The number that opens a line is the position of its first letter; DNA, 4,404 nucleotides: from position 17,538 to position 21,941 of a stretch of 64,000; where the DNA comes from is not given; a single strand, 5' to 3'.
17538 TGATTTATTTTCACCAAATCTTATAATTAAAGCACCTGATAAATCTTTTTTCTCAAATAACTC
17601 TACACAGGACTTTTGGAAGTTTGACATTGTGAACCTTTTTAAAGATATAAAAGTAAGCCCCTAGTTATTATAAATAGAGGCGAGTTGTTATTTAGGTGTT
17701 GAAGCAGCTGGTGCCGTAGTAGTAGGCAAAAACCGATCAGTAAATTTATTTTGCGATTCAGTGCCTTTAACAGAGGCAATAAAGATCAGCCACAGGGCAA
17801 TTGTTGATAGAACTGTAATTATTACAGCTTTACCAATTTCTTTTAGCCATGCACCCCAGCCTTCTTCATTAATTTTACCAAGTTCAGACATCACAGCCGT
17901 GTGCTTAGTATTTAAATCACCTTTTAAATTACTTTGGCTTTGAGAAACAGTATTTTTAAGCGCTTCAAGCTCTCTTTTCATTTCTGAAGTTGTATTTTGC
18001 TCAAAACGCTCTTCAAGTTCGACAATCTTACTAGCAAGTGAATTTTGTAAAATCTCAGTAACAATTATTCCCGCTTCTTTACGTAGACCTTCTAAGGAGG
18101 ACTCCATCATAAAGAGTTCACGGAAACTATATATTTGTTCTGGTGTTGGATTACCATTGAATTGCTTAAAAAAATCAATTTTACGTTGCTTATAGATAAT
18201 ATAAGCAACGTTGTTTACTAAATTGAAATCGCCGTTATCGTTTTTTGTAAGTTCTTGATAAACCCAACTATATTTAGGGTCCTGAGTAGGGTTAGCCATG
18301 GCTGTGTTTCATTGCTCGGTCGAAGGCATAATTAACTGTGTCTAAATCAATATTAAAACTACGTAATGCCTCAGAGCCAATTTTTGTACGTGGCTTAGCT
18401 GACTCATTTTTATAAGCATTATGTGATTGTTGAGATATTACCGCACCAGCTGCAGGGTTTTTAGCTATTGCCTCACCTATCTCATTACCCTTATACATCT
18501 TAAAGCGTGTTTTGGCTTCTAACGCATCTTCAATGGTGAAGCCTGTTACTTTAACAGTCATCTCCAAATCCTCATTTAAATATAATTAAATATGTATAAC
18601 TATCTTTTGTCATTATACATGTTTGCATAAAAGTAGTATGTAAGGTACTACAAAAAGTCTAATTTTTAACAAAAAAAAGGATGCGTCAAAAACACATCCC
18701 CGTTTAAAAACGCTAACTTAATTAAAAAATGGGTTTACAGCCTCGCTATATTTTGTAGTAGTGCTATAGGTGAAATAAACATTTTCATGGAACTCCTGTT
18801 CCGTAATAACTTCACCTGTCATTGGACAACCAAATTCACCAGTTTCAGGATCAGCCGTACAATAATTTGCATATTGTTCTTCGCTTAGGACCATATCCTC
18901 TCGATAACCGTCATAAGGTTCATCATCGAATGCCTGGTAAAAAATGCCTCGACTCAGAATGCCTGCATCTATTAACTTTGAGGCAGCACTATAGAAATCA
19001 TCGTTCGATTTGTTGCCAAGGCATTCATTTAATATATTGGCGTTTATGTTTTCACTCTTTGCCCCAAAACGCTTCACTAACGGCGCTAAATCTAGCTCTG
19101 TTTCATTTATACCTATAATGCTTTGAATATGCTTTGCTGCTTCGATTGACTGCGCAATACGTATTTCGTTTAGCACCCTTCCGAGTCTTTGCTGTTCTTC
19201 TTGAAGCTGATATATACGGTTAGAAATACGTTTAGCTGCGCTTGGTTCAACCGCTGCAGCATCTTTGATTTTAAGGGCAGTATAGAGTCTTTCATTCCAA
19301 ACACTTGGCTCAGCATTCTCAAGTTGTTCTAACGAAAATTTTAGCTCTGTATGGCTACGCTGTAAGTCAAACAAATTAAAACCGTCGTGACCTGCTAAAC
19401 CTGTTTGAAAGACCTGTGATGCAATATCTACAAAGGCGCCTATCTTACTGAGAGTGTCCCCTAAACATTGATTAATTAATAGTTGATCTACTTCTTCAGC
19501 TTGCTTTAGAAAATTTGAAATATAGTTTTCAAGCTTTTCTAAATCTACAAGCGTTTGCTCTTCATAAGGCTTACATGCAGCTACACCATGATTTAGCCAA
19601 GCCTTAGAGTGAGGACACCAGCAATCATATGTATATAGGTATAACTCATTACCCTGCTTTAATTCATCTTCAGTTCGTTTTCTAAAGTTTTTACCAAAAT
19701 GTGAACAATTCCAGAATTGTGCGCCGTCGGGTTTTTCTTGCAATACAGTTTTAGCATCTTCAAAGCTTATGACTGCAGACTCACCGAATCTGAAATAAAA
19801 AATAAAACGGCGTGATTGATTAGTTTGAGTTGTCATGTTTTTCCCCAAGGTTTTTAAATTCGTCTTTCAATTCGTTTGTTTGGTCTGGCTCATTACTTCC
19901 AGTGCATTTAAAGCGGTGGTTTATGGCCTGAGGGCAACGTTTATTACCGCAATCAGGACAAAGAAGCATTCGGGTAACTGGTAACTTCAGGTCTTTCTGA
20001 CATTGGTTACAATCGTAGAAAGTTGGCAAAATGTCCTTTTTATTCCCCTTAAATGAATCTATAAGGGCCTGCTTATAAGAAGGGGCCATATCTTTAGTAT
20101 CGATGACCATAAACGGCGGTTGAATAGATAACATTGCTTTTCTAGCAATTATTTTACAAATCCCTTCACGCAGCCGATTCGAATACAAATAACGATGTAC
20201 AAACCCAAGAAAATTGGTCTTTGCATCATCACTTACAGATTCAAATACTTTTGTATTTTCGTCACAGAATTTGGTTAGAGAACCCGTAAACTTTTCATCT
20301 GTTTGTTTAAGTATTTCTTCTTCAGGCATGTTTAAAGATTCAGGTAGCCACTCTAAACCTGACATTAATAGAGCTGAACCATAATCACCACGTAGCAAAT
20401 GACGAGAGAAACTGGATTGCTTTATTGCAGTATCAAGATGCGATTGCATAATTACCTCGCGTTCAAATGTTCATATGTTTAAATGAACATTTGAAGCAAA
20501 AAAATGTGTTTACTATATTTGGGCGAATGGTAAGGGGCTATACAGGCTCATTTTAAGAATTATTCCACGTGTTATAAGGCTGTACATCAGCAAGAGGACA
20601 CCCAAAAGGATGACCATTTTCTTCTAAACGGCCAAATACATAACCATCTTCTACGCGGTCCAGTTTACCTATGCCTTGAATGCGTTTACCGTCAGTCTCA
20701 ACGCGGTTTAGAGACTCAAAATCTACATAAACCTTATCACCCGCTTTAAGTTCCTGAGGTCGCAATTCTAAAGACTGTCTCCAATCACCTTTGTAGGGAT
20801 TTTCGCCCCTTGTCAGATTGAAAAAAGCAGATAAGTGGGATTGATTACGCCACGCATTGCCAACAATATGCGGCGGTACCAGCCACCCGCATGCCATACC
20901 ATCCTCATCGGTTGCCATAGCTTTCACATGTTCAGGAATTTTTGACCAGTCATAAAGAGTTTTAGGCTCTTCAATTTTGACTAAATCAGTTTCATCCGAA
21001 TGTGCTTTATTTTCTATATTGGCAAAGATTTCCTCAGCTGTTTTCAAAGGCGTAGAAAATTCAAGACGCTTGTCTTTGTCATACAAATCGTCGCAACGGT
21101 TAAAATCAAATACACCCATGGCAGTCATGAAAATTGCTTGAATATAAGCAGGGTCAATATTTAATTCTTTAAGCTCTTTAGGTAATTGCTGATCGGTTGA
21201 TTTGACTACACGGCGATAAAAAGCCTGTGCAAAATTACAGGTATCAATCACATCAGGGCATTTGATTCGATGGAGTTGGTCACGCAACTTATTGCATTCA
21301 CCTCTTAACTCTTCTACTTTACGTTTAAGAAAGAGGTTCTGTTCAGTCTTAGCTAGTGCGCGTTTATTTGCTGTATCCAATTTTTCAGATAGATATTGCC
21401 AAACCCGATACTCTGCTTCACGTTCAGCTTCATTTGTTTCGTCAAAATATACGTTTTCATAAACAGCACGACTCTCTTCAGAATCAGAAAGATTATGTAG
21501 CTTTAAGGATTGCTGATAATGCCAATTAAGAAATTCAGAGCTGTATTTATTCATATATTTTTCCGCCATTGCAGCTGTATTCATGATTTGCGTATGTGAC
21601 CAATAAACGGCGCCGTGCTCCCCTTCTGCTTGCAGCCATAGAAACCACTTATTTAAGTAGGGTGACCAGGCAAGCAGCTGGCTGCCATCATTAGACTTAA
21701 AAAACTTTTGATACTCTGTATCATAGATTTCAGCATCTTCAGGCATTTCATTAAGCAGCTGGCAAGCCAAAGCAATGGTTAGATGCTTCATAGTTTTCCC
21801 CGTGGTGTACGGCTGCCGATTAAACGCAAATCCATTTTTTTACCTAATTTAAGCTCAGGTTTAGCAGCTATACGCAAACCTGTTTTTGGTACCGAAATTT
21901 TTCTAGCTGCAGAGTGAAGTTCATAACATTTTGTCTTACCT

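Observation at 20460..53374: Ten dispersed arrays of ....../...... hexamers on a strict 8-bp register, each at the head of a transcription unit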

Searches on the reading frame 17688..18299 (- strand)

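Call 93: search_protein_families(library=phrogs, proteins=[window:17688-18299:-], max_evalue=0.00001)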
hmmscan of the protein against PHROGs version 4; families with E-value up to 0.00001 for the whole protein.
window:17688-18299:- (203 aa): 1 family
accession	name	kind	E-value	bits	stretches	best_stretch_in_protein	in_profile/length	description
phrog_22648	-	unknown function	1.7e-92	309.7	1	1-203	1-203/203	-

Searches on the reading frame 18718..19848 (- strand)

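Call 62: search_protein_families(library=phrogs, proteins=[window:18718-19848:-], max_evalue=0.001)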
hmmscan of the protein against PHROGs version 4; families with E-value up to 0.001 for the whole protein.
window:18718-19848:- (376 aa): 1 family
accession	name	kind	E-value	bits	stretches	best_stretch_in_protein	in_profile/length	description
phrog_38270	-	unknown function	1.5e-156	522.1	1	7-375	3-366/367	-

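Call 63: search_protein_families(library=pfam, proteins=[window:18718-19848:-], max_evalue=0.001)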
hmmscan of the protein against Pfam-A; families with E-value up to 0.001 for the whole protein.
window:18718-19848:- (376 aa): 0 families

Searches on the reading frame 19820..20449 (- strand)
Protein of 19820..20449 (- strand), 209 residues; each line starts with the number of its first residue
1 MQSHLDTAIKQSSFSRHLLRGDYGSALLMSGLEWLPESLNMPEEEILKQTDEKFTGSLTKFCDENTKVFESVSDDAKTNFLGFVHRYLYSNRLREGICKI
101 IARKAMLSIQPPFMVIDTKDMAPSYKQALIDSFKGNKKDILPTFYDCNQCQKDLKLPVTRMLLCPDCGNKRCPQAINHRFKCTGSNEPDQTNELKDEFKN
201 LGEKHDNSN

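Call 62: search_protein_families(library=phrogs, proteins=[window:19820-20449:-], max_evalue=0.001)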
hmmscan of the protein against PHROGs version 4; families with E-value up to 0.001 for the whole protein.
window:19820-20449:- (209 aa): 1 family
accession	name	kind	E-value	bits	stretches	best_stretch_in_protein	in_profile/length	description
phrog_29813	-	unknown function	6e-76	254.6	1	1-143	1-143/160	-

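Call 63: search_protein_families(library=pfam, proteins=[window:19820-20449:-], max_evalue=0.001)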
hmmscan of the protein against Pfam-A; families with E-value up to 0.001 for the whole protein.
window:19820-20449:- (209 aa): 0 families

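Call 85: find_related_loci(query=window:19820-20449:-, collection=viral_contigs, flank=3000)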
Query window:19820-20449:- (209 aa) in viral_contigs; peptide patterns used: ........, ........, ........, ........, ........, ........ (x = any residue, [..] = any of these).
14 stretches matched a pattern; 1 encode a relative of the query (tblastn E <= 1e-3); 1 distinct loci.
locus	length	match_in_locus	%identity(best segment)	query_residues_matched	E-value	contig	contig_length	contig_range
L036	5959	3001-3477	57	1-208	1e-72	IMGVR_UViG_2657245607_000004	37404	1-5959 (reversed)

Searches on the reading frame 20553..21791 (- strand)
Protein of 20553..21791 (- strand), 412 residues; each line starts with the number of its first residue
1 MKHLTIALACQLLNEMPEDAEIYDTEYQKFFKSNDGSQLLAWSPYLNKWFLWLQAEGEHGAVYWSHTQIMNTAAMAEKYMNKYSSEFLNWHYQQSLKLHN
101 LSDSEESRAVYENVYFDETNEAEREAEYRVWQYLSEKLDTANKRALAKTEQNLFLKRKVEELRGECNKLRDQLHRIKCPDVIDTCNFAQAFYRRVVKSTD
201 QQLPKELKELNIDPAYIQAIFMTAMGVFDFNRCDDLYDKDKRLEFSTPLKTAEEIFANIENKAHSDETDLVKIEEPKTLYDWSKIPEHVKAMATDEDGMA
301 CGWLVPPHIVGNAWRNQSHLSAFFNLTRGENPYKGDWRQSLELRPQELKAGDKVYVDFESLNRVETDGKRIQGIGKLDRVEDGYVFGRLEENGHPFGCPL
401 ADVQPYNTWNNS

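Call 62: search_protein_families(library=phrogs, proteins=[window:20553-21791:-], max_evalue=0.001)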
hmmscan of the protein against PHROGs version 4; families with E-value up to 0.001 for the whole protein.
window:20553-21791:- (412 aa): 3 families
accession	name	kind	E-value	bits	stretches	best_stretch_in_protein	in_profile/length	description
phrog_33797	-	unknown function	3.6e-235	781.8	1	1-411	1-413/419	-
phrog_33517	-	unknown function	2.7e-09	37.8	1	345-404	108-168/189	-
phrog_1972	-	unknown function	3.8e-05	24.4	1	280-348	37-108/160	-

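Call 63: search_protein_families(library=pfam, proteins=[window:20553-21791:-], max_evalue=0.001)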
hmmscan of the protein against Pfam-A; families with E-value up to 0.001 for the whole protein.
window:20553-21791:- (412 aa): 0 families
